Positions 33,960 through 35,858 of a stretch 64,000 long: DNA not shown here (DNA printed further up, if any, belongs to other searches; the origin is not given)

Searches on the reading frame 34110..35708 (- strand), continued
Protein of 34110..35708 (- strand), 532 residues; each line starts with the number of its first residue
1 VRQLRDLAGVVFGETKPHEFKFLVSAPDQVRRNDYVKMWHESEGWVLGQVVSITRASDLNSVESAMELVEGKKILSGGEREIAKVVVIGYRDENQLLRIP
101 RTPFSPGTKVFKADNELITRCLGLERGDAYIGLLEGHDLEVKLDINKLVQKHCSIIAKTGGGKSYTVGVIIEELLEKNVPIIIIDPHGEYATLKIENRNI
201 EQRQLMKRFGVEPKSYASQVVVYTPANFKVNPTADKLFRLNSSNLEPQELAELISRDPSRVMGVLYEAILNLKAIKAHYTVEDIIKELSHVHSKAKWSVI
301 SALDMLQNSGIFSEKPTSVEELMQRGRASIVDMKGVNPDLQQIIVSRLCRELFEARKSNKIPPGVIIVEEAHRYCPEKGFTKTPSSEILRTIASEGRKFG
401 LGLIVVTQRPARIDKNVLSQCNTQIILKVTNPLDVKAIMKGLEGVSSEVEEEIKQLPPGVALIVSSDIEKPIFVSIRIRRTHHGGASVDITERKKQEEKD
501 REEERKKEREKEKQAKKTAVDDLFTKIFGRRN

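Call 89: search_protein_families(library=ncbifam, proteins=[L062:3181-3963:+, L070:3081-3884:+, L053:5225-5977:+, L116:5824-6873:+, L032:9574-9855:+, L087:3200-3913:+], max_evalue=0.00001)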
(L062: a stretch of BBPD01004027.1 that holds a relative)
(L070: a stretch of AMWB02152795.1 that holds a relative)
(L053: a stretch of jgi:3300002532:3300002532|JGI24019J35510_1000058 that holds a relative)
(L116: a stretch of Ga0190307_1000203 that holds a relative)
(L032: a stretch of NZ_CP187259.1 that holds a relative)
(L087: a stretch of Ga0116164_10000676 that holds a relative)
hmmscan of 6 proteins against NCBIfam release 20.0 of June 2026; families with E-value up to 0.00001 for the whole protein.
L062:3181-3963:+ (260 aa): 3 families
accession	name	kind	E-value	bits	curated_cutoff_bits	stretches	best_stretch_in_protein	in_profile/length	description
TIGR00522.1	dph5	equivalog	1.2e-94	316.5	114.3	1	4-252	3-258/258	diphthine synthase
NF004455.0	PRK05787.1-3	equivalog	2e-09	37.3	258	1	2-114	2-110/221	cobalt-precorrin-7 (C(5))-methyltransferase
TIGR02467.1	CbiE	equivalog_domain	3.4e-06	26.7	92.9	1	5-125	1-113/204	precorrin-6y C5,15-methyltransferase (decarboxylating) subunit CbiE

L070:3081-3884:+ (267 aa): 2 families
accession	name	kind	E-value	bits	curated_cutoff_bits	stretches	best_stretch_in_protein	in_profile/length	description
TIGR00522.1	dph5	equivalog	1.1e-90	303.5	114.3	1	1-257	1-257/258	diphthine synthase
NF004455.0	PRK05787.1-3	equivalog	5e-06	26.2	258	1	2-116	3-115/221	cobalt-precorrin-7 (C(5))-methyltransferase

L053:5225-5977:+ (250 aa): 2 families
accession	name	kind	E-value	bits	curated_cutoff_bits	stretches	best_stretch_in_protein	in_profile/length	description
TIGR00522.1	dph5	equivalog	9.4e-84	280.8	114.3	1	1-246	7-256/258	diphthine synthase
NF004455.0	PRK05787.1-3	equivalog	7e-07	29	258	1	9-111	16-116/221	cobalt-precorrin-7 (C(5))-methyltransferase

L116:5824-6873:+ (349 aa): 0 families

L032:9574-9855:+ (93 aa): 0 families

L087:3200-3913:+ (237 aa): 3 families
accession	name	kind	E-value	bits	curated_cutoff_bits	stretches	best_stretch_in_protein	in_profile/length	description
TIGR04239.1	rhombo_GlpG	equivalog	4.2e-21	75.9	250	1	52-227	95-267/271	rhomboid family intramembrane serine protease GlpG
NF008155.0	PRK10907.1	equivalog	8.9e-17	61.3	335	1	52-224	95-264/276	rhomboid family intramembrane serine protease GlpG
TIGR03902.1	rhom_GG_sort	equivalog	4.8e-13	49.3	84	1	81-224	4-152/154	rhombosortase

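Call 91: predict_structure(alignment_id=A4)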
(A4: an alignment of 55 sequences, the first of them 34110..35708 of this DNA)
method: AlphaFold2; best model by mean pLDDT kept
length: 532 residues; sequences in the alignment: 55
mean_pLDDT: 89.7   pTM: 0.84
mean pLDDT of the five models: 89.7, 89.4, 88.4, 88.2, 87.8
residues with pLDDT >= 90: 403; 70-90: 76; 50-70: 39; < 50: 14
segments of 3 or more residues with pLDDT < 50: 71-76, 488-490, 529-532
pLDDT, mean of each block of 10 residues (from residue 1): 79 92 91 95 96 76 55 55 95 94 95 96 95 95 95 93 94 98 96 96 95 98 96 96 93 86 96 96 96 94 93 96 98 94 95 98 98 93 92 96 96 94 95 91 78 90 93 96 68 67 87 73 57 42
secondary structure, 60 per line:
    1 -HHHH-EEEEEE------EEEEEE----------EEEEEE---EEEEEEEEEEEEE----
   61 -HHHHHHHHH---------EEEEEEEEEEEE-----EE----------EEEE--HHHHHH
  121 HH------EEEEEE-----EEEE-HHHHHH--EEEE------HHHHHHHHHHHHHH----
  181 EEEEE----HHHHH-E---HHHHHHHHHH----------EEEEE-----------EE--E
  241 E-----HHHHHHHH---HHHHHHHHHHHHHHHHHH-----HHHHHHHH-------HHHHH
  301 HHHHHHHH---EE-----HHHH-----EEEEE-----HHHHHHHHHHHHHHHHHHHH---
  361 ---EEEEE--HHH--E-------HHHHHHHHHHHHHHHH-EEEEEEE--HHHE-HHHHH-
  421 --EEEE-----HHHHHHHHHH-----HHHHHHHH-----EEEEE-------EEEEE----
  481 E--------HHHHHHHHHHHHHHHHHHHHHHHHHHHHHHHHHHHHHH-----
elements in order: H2-5 E7-12 E19-24 E35-40 E44-56 H62-70 E80-91 E109-112 H115-122 E129-134 E140-143 H145-150 E153-156 H163-176 E181-185 H190-194 H200-209 E220-224 H247-254 H258-275 H281-288 H296-308 H319-322 E328-332 H338-357 E364-368 H384-399 E401-407 H415-419 E423-426 H432-441 H447-454 E460-464 E472-476 H490-527

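Call 93: fold_search(model_id=the predicted structure, library=pdb)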
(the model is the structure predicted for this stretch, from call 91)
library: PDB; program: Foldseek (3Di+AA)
matches with E <= 10: 1650; with E <= 0.001: 456
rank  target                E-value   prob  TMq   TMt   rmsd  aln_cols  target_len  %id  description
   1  4d2i_B                1.8e-37  1.00  0.70  0.80   5.7       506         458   25  Crystal structure of the HerA hexameric DNA translocase from Sulfolobus solfataricus bound to AMP-PNP (released 2014-12-03)
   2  4d2i_A                6.8e-37  1.00  0.71  0.80   5.4       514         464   25  Crystal structure of the HerA hexameric DNA translocase from Sulfolobus solfataricus bound to AMP-PNP (released 2014-12-03)
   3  9x1m_A                8.6e-37  1.00  0.72  0.67   6.0       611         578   22  The cryo-EM structure of HerA-NurA complex with AMPPNP and dsDNA from Thermococcus kodakarensis (released 2026-02-04)
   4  9x1l_A                4.7e-33  1.00  0.63  0.58   8.6       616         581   22  The cryo-EM structure of HerA-NurA complex with AMPPNP from Thermococcus kodakarensis (released 2026-02-04)
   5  8yhx_A                2.5e-27  1.00  0.67  0.64   5.5       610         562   18  Cryo-EM structure of the trimeric HerA (released 2024-11-06)
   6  8wld_A                5.5e-27  1.00  0.65  0.71   5.4       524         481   19  Cryo-EM structure of SIR2/HerA antiphage complex (released 2024-09-11)
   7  8wld_L                1.1e-26  1.00  0.66  0.53   6.1       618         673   16  Cryo-EM structure of SIR2/HerA antiphage complex (released 2024-09-11)
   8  8xav_A                1.3e-26  1.00  0.68  0.64   5.2       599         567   20  Cryo-EM structure of an anti-phage defense complex (released 2024-06-05)
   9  8wiv_D                1.9e-26  1.00  0.67  0.60   6.4       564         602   18  Cryo-EM structure of a bacterial protein (released 2024-09-11)
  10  8xau_A                2.8e-26  1.00  0.66  0.63   5.7       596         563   21  Cryo-EM structure of HerA (released 2024-06-05)
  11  9c1m_M                4.6e-26  1.00  0.68  0.62   5.9       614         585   18  HerA-DUF assembly 1 (released 2025-06-04)
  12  7wrw_A                5.8e-26  1.00  0.67  0.62   6.6       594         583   17  Structure of Deinococcus radiodurans HerA (released 2023-02-01)
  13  8wod_D                6.5e-26  1.00  0.66  0.71   5.5       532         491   17  Cryo-EM structure of SIR2/HerA complex (released 2024-09-11)
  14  7wrw_B                6.9e-26  1.00  0.70  0.65   6.2       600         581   17  Structure of Deinococcus radiodurans HerA (released 2023-02-01)
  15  8wj3_D                9.2e-26  1.00  0.64  0.68   6.2       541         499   18  Cryo-EM structure of a bacterial protein (released 2024-09-11)
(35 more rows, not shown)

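Call 105: list_cluster_members(proteins=[P0274, P0279, P0304, P0355, P0360, P0364, P0345, P0310, P0329, P0381])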
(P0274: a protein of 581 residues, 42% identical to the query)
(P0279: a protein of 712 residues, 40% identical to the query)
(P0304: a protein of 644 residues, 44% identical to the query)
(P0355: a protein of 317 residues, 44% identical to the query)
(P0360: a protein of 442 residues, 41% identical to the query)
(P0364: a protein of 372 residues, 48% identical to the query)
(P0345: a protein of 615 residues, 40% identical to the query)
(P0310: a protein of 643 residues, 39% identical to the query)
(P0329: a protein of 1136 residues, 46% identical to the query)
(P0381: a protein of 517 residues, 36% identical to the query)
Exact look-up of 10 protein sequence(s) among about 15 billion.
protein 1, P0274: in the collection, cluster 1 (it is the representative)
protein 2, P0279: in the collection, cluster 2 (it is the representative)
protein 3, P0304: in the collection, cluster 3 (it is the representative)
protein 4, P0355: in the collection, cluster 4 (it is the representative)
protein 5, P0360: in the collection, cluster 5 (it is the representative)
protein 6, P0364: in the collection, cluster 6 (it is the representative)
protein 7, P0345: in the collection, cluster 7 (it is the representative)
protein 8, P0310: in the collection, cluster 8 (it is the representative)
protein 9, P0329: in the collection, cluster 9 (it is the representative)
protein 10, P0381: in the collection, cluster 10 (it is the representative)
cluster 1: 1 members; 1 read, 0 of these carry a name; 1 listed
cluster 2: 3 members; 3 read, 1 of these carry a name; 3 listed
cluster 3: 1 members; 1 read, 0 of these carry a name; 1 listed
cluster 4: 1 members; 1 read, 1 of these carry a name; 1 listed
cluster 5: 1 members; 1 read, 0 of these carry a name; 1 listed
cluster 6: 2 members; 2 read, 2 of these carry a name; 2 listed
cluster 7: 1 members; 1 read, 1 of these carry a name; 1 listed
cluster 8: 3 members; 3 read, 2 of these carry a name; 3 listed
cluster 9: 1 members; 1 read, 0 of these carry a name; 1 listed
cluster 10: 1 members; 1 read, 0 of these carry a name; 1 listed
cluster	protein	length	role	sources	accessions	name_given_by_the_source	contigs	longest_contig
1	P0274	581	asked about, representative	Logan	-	-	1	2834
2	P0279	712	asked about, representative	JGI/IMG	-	hypothetical protein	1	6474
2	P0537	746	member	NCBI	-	-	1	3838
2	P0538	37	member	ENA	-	-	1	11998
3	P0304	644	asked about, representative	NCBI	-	-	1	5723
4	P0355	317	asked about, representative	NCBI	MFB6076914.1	MAG: ATP-binding protein, partial [Candidatus Nanohaloarchaea archaeon]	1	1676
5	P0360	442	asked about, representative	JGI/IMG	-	-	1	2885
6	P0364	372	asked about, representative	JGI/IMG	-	hypothetical protein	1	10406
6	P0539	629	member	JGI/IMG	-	DNA helicase HerA-like ATPase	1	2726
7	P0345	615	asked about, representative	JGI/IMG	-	DNA helicase HerA-like ATPase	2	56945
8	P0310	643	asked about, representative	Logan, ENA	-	-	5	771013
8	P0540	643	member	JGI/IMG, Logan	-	hypothetical protein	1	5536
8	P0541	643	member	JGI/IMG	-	hypothetical protein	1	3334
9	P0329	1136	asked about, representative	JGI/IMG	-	-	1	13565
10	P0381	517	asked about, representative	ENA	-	-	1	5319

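Call 107: search_dna_similar(query=window:34110-35708:-, collection=plasmids, mode=protein, max_evalue=1e-20, max_rows=12)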
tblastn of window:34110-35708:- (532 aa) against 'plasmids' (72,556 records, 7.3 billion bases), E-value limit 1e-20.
Records with a match: 13; places in all: 13; records where one place covers at least 80% of the query: 4.
Best place of each record, by identity: <60% 13.
By first word of the organism name: Ralstonia 4; halophilic 1; Natrinema 1; Aquifex 1; Methanocaldococcus 1; Halorussus 1; Halobaculum 1; Paraburkholderia 1; Jeotgalibacillus 1; Haloplanus 1.
By predicted mobility (MOB-suite, as given by PLSDB): non-mobilizable 11; mobilizable 1; conjugative 1.
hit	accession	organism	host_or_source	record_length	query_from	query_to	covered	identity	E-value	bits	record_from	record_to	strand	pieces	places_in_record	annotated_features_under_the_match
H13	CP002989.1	halophilic archaeon DL31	-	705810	17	491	89%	28.7%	5e-42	169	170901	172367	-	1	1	protein of unknown function DUF87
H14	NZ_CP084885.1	Natrinema zhouii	pure culture,Salt mine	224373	6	487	91%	28.0%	3e-42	169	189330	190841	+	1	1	ATP-binding protein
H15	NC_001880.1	Aquifex aeolicus VF5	-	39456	6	476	89%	27.3%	2e-34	145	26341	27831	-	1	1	ATP-binding protein | DUF87 domain-containing protein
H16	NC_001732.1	Methanocaldococcus jannaschii DSM 2661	-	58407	7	477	89%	26.3%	2e-29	130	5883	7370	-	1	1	ATP-binding protein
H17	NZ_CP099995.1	Halorussus salilacus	cell culture,Substrate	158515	77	483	77%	30.2%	4e-38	157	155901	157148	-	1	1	ATP-binding protein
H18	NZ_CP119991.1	Halobaculum marinum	cell culture,sediment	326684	84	491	77%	28.8%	5e-42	169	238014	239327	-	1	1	ATP-binding protein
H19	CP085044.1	Ralstonia solanacearum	sunflower,cell culture,stem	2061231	133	476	65%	25.5%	1e-21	107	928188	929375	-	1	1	DUF87 domain-containing protein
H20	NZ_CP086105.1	Ralstonia sp. RS650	sunflower,cell culture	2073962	133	476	65%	25.5%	1e-21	107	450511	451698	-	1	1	none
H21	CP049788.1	Ralstonia solanacearum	whole organism,isolated from the ...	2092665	133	476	65%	25.5%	1e-21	107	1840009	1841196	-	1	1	ATP-binding protein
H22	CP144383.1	Ralstonia solanacearum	tobacco,whole organism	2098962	133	476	65%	25.5%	1e-21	107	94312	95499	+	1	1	DUF87 domain-containing protein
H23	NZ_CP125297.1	Paraburkholderia sabiae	Mimosa caesalpiniifolia,cell ...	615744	130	476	65%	25.2%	8e-21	104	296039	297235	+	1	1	DUF87 domain-containing protein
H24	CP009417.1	Jeotgalibacillus malaysiensis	-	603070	149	481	63%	26.0%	2e-22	109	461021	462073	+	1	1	hypothetical protein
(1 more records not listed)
